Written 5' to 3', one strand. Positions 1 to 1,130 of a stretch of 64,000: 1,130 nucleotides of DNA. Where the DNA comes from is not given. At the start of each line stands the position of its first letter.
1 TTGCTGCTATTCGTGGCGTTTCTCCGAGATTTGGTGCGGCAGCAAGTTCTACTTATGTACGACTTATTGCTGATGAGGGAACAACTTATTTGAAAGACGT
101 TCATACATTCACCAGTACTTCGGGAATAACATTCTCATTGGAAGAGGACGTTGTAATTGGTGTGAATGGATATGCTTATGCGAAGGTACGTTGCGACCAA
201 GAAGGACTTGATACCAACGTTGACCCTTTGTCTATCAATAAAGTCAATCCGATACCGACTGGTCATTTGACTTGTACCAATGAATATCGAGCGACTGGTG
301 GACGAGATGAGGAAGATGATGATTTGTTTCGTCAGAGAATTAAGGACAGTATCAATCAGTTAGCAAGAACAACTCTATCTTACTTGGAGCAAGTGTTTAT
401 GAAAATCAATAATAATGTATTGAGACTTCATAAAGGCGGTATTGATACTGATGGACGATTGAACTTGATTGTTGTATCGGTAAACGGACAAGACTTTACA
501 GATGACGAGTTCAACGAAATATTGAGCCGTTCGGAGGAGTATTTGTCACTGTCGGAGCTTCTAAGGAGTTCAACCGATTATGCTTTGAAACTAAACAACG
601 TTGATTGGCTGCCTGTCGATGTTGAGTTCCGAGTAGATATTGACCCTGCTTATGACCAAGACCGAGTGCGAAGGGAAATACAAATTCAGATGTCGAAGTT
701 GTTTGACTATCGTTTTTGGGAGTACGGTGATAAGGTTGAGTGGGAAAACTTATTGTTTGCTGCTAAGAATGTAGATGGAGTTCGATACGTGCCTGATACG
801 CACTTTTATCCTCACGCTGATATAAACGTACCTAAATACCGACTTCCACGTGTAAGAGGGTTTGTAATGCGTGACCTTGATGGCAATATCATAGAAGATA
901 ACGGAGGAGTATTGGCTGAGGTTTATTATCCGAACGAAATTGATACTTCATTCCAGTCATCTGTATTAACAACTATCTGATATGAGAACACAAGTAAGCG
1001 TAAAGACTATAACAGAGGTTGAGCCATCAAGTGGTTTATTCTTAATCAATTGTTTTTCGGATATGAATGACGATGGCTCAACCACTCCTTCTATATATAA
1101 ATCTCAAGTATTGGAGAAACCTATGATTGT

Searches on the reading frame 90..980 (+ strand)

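Call 24: search_protein_families(library=phrogs, proteins=[window:90-980:+], max_evalue=0.001)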
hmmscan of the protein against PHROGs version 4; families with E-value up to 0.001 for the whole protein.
window:90-980:+ (296 aa): 1 family
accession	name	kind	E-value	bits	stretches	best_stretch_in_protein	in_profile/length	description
phrog_6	-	tail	7.4e-22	78.7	1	7-255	170-398/548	baseplate wedge subunit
